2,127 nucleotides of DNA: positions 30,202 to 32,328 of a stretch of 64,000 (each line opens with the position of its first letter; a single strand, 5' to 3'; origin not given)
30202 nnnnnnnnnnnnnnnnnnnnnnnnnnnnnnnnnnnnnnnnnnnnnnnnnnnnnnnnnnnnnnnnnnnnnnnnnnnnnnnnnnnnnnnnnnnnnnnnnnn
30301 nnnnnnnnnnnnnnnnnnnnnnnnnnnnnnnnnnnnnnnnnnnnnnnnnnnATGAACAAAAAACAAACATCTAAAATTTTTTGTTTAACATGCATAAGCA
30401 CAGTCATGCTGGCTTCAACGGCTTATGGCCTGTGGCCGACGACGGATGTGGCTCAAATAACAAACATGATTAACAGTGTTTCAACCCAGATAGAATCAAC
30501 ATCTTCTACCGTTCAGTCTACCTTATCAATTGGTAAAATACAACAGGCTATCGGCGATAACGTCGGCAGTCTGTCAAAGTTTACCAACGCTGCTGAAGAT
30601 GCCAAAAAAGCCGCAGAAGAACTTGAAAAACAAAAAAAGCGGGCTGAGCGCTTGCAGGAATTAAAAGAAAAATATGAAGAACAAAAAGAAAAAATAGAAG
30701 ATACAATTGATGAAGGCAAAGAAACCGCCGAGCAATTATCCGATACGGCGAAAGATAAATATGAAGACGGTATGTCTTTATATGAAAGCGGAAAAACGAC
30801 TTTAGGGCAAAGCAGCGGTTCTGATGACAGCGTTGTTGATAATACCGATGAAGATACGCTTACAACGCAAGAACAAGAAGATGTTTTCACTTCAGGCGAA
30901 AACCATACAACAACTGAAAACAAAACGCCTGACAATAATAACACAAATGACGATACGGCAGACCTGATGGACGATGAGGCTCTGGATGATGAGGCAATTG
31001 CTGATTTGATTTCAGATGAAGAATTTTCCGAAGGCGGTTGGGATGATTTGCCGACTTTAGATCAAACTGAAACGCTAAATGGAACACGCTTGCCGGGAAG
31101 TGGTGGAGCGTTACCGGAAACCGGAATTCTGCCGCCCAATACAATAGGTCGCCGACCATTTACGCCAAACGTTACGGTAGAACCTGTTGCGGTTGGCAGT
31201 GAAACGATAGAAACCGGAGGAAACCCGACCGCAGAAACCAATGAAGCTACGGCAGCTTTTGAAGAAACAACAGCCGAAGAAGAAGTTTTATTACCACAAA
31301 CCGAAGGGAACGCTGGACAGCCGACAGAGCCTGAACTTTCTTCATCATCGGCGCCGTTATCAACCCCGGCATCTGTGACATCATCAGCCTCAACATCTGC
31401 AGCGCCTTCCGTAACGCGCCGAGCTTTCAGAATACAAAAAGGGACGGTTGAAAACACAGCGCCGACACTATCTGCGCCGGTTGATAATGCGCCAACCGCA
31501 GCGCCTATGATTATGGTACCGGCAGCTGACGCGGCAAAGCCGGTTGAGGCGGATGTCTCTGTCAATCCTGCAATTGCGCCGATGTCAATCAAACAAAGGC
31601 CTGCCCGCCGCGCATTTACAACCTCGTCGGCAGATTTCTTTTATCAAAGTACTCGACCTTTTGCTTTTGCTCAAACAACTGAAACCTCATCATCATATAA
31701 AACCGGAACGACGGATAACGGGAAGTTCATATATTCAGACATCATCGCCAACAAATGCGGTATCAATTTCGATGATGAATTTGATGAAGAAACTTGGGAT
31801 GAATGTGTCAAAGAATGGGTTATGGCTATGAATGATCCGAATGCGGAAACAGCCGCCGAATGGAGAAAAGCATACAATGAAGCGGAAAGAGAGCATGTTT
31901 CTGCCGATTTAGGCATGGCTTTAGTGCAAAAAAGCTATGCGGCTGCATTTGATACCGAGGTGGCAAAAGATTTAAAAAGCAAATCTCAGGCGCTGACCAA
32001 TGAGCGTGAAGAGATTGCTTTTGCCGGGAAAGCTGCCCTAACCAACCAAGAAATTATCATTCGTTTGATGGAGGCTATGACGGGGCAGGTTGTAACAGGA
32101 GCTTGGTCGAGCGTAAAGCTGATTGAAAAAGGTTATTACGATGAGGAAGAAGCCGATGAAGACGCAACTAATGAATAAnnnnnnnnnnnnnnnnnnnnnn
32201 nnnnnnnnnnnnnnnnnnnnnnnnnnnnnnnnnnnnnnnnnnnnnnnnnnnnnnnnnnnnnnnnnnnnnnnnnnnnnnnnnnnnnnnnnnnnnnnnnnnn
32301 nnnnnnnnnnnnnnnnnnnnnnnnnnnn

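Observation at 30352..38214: Block of four translationally coupled secreted helical proteins (608, 226, 418, 1374 aa) at the VirB5/VirB6 position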

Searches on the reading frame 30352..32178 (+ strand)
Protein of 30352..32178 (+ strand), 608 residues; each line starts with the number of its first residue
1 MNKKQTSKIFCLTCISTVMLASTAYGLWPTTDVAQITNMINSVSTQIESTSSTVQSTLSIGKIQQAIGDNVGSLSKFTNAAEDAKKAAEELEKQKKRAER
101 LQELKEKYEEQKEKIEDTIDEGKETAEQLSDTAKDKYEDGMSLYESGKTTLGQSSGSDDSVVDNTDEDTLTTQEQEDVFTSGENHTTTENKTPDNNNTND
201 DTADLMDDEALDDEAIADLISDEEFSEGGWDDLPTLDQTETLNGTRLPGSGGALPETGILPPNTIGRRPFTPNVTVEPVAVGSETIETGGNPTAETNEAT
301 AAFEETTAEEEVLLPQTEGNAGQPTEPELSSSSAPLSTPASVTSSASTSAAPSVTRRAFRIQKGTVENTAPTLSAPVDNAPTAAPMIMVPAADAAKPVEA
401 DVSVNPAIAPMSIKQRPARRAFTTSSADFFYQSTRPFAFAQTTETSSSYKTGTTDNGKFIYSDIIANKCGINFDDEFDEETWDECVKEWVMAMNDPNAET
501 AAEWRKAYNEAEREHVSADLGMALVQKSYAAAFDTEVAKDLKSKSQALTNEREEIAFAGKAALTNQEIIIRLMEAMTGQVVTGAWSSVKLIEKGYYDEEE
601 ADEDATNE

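Call 5: search_protein_families(library=pfam, proteins=[window:30352-32178:+], max_evalue=1)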
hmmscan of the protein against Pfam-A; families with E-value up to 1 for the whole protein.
window:30352-32178:+ (608 aa): 5 families
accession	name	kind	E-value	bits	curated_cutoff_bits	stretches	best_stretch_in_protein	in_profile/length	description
PF04568.17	IATP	-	0.00075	20.4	25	1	39-124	12-94/98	Mitochondrial ATPase inhibitor, IATP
PF20072.4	DUF6468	-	0.18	12.4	26.9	1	75-133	13-72/76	Domain of unknown function (DUF6468)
PF14942.11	Muted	-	0.25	12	26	1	33-134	41-140/146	Organelle biogenesis, Muted-like protein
PF10186.14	ATG14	-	0.39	10.2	33.2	1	7-144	9-117/347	Vacuolar sorting 38 and autophagy-related subunit 14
PF04696.18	Pinin_SDK_memA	-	0.65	10.5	25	1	71-135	15-73/130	pinin/SDK/memA/ protein conserved region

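Call 9: search_solved_structures(query=window:30352-32178:+, max_evalue=10)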
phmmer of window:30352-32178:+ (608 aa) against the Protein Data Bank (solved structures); distinct sequences matched with E-value up to 10: 5.
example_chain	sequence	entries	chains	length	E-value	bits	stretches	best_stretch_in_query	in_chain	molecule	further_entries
7qca_LO0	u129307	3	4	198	0.33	12.9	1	44-116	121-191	Ribosomal protein L13A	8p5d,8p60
4y66_A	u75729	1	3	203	0.68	11.9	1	57-131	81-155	Mnd1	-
2mi7_A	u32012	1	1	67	0.86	11.6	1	79-124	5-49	de novo protein a3Y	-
1lq7_A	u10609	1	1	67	2.9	9.8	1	79-124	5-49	Alpha3W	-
7nac_5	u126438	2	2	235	3.4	9.6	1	82-203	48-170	RRP17 isoform 1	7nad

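Call 11: search_protein_families(library=ncbifam, proteins=[window:30352-32178:+], max_evalue=10)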
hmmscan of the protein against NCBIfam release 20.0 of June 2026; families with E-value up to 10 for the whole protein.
window:30352-32178:+ (608 aa): 12 families
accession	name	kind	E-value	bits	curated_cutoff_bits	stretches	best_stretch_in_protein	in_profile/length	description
NF038305.1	HpsJ_fam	subfamily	0.00062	19.7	60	1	26-128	103-201/234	HpsJ family protein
NF002572.0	PRK02224.1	equivalog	0.0014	17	1087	1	39-214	188-362/888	DNA double-strand break repair ATPase Rad50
NF003034.1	PRK03918.1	equivalog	0.0085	14.1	700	1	43-135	191-284/878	DNA double-strand break repair ATPase Rad50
TIGR04527.1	mycoplas_twoTM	subfamily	0.018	14.7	125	1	35-166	44-167/248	MG_279/MG_280 family protein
TIGR04402.2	mob_CxxC_CxxC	subfamily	0.03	14.5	70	1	8-120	31-140/180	mobilome CxxCx(11)CxxC protein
TIGR01069.2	mutS2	equivalog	0.069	11.4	400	1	74-178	522-626/790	endonuclease MutS2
NF050014.1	HpsJ_like_B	equivalog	0.2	11.3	260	1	37-130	113-207/254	hormogonium polysaccharide biosynthesis protein HpsJ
TIGR02980.1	SigBFG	subfamily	0.37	10.4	234.35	1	78-146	86-155/227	SigB/SigF/SigG family RNA polymerase sigma factor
NF043058.1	T4SS_LegC2C7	subfamily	0.41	9.6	350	1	34-131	139-231/348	LegC2/C7 family Dot/Icm T4SS effector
NF045780.1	TrlF_fam_ATP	equivalog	0.9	8.1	350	1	36-218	580-771/944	TrlF family AAA-like ATPase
NF008438.0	PRK11281.1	equivalog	2.6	5.6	991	1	33-146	96-206/1113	mechanosensitive channel MscK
NF053712.1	repair_DEAH_YoaA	equivalog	5.8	5.5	680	1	45-152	265-368/630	DNA repair helicase YoaA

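Call 13: find_homologous_proteins(query=window:30352-32178:+, max_evalue=0.001)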
Query window:30352-32178:+ (608 aa): 23 proteins with E <= 0.001 among 8000 candidates.
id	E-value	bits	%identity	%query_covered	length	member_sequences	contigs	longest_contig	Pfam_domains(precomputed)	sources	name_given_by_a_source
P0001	0.0e+0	1276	97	100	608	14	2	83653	-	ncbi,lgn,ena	-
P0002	3.8e-144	500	49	99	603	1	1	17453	-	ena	-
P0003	4.0e-144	500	49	99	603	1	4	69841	-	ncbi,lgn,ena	-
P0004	5.6e-144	499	49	99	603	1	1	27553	-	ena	-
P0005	5.8e-144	499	47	99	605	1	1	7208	-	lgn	-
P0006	7.0e-144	499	48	99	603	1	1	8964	-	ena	-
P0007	1.4e-142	495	47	99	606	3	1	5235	-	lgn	-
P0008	1.2e-140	488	46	99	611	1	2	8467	-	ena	-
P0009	2.9e-140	487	47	99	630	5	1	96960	-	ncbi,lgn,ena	-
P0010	2.1e-139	484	47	99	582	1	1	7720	-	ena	-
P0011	4.9e-139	483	45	99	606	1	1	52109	-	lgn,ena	-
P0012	1.2e-137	478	46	99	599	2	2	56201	-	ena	-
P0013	1.5e-136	475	46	99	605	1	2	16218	-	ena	-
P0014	1.7e-136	474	46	99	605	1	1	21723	-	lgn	-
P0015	4.7e-135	470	46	99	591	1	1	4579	-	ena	-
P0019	9.3e-80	287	42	41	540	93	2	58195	-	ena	-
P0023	1.1e-58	218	45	30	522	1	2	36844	-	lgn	-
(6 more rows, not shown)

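Call 15: search_solved_structures(query=A1, max_evalue=10, show_alignments=0)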
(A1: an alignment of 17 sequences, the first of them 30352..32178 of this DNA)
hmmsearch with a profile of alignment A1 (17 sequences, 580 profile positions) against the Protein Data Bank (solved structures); distinct sequences matched with E-value up to 10: 7.
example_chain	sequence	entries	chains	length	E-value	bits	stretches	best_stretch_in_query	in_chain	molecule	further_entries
8qai_A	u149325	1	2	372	0.059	15.5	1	99-179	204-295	sc-CC-7-LI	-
8gjg_A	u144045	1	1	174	0.16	14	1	95-201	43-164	gluc_A04_0005 Binder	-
5jie_B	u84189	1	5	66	0.54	12.3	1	494-526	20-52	Protein delta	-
8w6e_A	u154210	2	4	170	1.2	11.1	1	92-174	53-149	HBC599 in complex with wFAP1.1 | wFAP1.1 structure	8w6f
6clz_B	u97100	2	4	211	2.2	10.3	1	106-183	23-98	Apolipoprotein A-I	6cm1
8gl3_A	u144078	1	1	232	3.4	9.7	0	79-192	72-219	pRLB-519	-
6yw5_00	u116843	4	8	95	8.1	8.4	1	79-124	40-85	mS47 | IF1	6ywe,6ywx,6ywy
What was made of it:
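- NCBIfam and PDB sequence searches are empty (calls 9, 11, 15).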

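Call 17: find_related_loci(query=A1, collection=genome_contigs, flank=10000)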
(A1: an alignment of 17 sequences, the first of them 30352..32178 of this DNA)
Query A1 (608 aa) in genome_contigs; peptide patterns used: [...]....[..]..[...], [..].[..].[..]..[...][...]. (x = any residue, [..] = any of these).
600 stretches matched a pattern (row limit reached: there are more); 3 encode a relative of the query (tblastn E <= 1e-3); 3 distinct loci.
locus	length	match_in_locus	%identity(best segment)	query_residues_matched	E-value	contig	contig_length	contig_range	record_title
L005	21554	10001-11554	51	1-603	6e-54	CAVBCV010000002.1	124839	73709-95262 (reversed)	Lachnospiraceae bacterium isolate H07603-L1_cleanbin_000017 genome assembly, contig: Spades_H07603-L1_contig_75, whole g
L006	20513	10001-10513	58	429-603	2e-60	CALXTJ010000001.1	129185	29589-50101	MAG: uncultured Alphaproteobacteria bacterium isolate BRZ_KS__bin114 genome assembly, contig: BRZ_KS__NODE_125_length_12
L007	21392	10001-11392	63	1-589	3e-69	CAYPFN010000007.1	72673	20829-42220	MAG TPA_asm: uncultured Azospirillaceae bacterium isolate SRP141132_co1_303 genome assembly, contig: NODE_155_length_726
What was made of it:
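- Tried and rejected: find_related_loci with the P1 alignment was swamped by a low-complexity pattern (call 17).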

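Call 18: find_encoding_contigs(protein=P0023, flank=10000, max_places=2)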
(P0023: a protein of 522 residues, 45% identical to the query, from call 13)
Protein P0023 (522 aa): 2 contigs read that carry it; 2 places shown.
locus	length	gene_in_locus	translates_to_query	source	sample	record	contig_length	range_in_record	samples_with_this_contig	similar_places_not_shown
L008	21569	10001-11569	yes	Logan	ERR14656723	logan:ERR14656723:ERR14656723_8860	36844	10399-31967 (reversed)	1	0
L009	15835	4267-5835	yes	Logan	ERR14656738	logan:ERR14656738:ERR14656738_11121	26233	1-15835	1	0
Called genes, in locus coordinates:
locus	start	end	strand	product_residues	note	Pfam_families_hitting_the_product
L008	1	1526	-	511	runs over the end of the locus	-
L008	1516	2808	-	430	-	PF06864:PAP_PilO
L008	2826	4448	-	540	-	PF23248:KH_PARP14_2 (weak), PF00263:Secretin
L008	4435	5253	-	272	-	PF10671:TcpQ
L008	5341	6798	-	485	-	-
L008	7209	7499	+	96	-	-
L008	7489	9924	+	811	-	PF27097:VirB4_TrbE_N, PF03135:CagE_TrbE_VirB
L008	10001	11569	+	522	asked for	-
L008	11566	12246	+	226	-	-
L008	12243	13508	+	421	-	-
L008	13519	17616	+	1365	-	-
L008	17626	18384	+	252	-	PF04335:VirB8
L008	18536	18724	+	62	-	-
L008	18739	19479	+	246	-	PF04335:VirB8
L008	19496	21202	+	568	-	PF03524:CagX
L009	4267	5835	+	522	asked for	-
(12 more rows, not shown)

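Call 19: find_encoding_contigs(protein=P0019, flank=10000, max_places=2)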
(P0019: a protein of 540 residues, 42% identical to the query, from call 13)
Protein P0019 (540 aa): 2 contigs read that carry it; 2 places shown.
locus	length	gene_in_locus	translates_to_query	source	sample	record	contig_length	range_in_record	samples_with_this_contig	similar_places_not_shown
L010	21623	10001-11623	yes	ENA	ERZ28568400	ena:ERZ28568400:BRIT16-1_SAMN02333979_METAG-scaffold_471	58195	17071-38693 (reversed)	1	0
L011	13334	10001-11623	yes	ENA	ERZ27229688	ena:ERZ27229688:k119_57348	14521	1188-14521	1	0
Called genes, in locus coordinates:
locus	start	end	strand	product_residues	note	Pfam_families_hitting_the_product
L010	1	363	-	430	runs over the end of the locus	PF06864:PAP_PilO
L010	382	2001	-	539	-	PF00263:Secretin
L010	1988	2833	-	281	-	PF10671:TcpQ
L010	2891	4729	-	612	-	-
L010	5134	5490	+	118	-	PF04956:TrbC (weak)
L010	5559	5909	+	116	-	PF04956:TrbC (weak)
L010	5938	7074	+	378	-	-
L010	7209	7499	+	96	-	-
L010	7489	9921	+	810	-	PF27097:VirB4_TrbE_N, PF03135:CagE_TrbE_VirB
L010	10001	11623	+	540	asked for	-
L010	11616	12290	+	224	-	-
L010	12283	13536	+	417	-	-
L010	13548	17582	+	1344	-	-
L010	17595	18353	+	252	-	PF04335:VirB8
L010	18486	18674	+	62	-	-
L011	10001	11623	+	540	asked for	-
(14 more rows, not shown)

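Call 56: predict_structure(alignment_id=A1)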
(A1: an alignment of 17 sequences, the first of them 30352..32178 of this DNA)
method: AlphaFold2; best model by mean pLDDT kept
length: 608 residues; sequences in the alignment: 17
mean_pLDDT: 42.5   pTM: 0.20
mean pLDDT of the five models: 42.5, 39.6, 39.3, 35.7, 33.0
residues with pLDDT >= 90: 0; 70-90: 31; 50-70: 121; < 50: 456
segments of 3 or more residues with pLDDT < 50: 15-80, 150-213, 215-443, 445-449, 522-541, 543-608
pLDDT, mean of each block of 10 residues (from residue 1): 53 48 31 40 39 37 39 41 58 67 66 60 55 61 54 38 38 37 30 30 40 47 40 33 30 30 35 30 28 31 28 29 30 33 28 30 29 30 31 30 32 30 32 35 47 54 64 60 73 77 77 62 46 43 44 41 43 42 37 41 42
secondary structure, 60 per line:
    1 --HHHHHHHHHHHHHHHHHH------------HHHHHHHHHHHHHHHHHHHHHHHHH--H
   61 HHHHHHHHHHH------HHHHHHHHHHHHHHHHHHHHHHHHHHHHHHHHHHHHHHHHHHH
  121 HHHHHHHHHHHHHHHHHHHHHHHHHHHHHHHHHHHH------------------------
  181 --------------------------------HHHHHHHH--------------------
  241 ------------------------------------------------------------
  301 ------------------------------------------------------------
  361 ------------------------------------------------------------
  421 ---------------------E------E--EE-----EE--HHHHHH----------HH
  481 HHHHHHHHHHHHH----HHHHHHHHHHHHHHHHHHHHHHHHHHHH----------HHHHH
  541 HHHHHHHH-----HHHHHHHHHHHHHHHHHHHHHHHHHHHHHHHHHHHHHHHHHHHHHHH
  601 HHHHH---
elements in order: H3-20 H33-57 H60-71 H78-156 H213-220 H463-468 H479-493 H498-525 H536-548 H554-605

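Call 61: fold_search(model_id=the predicted structure, library=pdb)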
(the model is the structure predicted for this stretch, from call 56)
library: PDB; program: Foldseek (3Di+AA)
matches with E <= 10: 22; with E <= 0.001: 0
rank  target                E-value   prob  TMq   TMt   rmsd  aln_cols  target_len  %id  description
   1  3oak_A                2.6e+00  0.10  0.06  0.17  13.1        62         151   14  Crystal structure of a Spn1 (Iws1)-Spt6 complex (released 2010-11-24)
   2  7s5k_C                4.7e+00  0.14  0.07  0.53   8.0        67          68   15  M. xanthus ferritin-like protein EncB (released 2022-02-02)
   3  7s5c_D                5.0e+00  0.10  0.06  0.44   7.8        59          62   24  M. xanthus ferritin-like protein EncB (released 2022-02-02)
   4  2c0k_A                5.0e+00  0.08  0.06  0.19   7.3        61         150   11  The structure of hemoglobin from the botfly Gasterophilus intestinalis (released 2005-11-09)
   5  9gsx_Z                6.1e+00  0.07  0.06  0.06  16.5        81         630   15  Campylobacter hook-filament junction-cap complex (released 2025-04-09)
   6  6tz9_A                6.1e+00  0.04  0.07  0.21  33.9       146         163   17  CryoEM reconstruction of membrane-bound ESCRT-III filament composed of CHMP1B only (released 2020-04-08)
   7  4lnb_A                6.9e+00  0.10  0.07  0.12   4.7        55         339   11  Aspergillus fumigatus protein farnesyltransferase ternary complex with farnesyldiphosphate and ethylenediamine scaffol (released 2014-01-01)
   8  9d83_B                6.9e+00  0.03  0.06  0.13   9.9        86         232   17  Shigella flexneri bacteriophage B2 tail (released 2025-01-15)
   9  6mze_L                7.3e+00  0.07  0.07  0.09   8.1        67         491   10  Structural Basis of Tubulin Recruitment and Assembly by Microtubule Polymerases with Tumor Overexpressed Gene (TOG) Do (released 2018-11-28)
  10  4wnd_A                7.3e+00  0.03  0.05  0.08  16.4        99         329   19  Crystal structure of the TPR domain of LGN in complex with Frmpd4/Preso1 at 1.5 Angstrom resolution (released 2015-09-16)
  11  2z0n                  7.3e+00  0.02  0.05  0.12  26.4       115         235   15  Crystal structure of APPL1-BAR domain (released 2008-05-13)
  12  7s5c_F                7.8e+00  0.10  0.06  0.47   3.7        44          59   30  M. xanthus ferritin-like protein EncB (released 2022-02-02)
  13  5vo5                  7.8e+00  0.04  0.07  0.19  17.2       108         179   15  Crystal structure of Lgd-Shrub complex, single chain fusion (released 2017-06-14)
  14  7z4b_EA               7.8e+00  0.02  0.06  0.10  51.5       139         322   14  Bacteriophage SU10 virion (C1) (released 2022-12-28)
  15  4x5u                  8.8e+00  0.03  0.07  0.17  35.1       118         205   16  X-ray crystal structure of CagL at pH 4.2 (released 2015-04-08)
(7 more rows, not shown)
